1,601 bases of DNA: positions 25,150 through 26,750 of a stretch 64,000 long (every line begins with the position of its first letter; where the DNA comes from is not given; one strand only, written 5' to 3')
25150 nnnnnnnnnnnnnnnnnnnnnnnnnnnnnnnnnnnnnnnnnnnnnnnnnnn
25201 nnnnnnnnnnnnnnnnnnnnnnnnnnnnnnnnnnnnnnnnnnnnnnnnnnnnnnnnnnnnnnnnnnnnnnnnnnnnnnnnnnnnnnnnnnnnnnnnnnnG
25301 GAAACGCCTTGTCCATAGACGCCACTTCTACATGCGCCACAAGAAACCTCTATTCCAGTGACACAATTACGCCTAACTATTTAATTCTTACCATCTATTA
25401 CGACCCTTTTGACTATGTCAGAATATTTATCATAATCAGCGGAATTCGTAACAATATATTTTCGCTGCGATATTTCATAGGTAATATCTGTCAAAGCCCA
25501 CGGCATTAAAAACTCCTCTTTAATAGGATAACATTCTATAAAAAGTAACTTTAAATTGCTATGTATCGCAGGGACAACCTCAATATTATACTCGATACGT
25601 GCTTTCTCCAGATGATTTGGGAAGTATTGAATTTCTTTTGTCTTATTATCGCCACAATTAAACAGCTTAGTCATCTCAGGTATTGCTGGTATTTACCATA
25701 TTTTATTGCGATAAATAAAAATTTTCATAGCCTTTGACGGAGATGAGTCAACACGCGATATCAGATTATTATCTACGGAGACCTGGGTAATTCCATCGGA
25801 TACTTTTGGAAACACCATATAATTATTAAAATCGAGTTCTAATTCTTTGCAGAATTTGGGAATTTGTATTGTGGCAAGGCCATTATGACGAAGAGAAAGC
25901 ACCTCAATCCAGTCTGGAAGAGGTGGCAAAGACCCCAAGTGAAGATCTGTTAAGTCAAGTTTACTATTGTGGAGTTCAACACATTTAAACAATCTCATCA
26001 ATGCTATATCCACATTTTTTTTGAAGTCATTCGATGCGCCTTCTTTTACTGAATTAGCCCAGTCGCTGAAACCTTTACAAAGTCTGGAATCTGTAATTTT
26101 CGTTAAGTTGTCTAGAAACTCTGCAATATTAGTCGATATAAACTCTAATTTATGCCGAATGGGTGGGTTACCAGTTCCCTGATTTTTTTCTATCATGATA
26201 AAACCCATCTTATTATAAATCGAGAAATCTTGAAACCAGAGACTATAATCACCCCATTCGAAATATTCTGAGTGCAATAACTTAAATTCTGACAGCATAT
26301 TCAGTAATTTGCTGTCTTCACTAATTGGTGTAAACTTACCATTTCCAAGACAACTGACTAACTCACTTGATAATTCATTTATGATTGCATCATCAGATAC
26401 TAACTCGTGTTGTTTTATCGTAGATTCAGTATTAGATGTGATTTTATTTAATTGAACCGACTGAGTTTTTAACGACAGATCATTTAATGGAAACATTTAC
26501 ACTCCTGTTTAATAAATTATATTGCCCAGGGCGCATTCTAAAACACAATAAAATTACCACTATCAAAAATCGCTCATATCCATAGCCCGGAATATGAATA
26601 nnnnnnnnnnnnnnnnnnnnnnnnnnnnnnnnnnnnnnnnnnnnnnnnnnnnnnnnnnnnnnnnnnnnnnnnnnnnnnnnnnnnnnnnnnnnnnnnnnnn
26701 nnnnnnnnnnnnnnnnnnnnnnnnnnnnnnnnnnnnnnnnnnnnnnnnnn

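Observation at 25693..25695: LRR copy 2 is interrupted by a single in-frame TAA, not a frameshift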

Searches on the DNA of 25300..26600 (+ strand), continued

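Call 16: search_dna_similar(query=window:25682-25716:-, collection=ecoli_genomes, mode=near, max_rows=10, rows=spread, max_evalue=0.01)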
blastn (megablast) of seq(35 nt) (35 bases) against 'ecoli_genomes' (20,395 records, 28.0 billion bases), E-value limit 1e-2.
Records with a match: 1098; places in all: 1098; records where one place covers at least 80% of the query: 1098.
Genomes with a match: 1098 of 5426; with a place that covers at least 80% of the query: 1098. Places per genome that has any: lowest 1, median 1, highest 1. On chromosomes: 1098 places; on plasmids: 0.
Best place of each record, by identity: >=99% 1097; 95-99% 1.
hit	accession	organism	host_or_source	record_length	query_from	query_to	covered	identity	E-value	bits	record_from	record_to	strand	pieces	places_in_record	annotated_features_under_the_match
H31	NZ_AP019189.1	Escherichia coli strain M217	Homo sapiens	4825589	1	35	100%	100.0%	4e-9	66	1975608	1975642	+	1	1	DUF5503 domain-containing protein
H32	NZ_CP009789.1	Escherichia coli K-12 strain K-12 ER3413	-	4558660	1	35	100%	100.0%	4e-9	66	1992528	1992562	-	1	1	DUF5503 domain-containing protein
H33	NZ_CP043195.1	Escherichia coli O16:H48 strain PG20180062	mouse gut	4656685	1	35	100%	100.0%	4e-9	66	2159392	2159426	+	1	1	DUF5503 domain-containing protein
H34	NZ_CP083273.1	Escherichia coli strain BL21-RIPL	-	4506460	1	35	100%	100.0%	4e-9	66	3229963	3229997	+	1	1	DUF5503 domain-containing protein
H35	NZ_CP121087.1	Escherichia coli strain ST3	Homo sapiens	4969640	1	35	100%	100.0%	4e-9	66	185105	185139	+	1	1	DUF5503 domain-containing protein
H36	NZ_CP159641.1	Escherichia coli strain Z226-6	hospital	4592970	1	35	100%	100.0%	4e-9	66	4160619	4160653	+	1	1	DUF5503 domain-containing protein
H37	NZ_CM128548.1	Escherichia coli strain MMC-J-0078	Homo sapiens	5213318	1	35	100%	100.0%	4e-9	66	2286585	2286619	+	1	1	DUF5503 domain-containing protein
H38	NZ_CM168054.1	Escherichia coli strain MC4100_0.1s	MHBCA broth culture with 0.1 uM ...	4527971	1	35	100%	100.0%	4e-9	66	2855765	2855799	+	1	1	DUF5503 domain-containing protein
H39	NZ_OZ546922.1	Escherichia coli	Homo sapiens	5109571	1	35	100%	100.0%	4e-9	66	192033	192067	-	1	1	DUF5503 domain-containing protein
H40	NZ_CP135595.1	Escherichia coli strain GDSC2227PM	vegetable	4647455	3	35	94%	100.0%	5e-8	62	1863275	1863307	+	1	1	DUF5503 domain-containing protein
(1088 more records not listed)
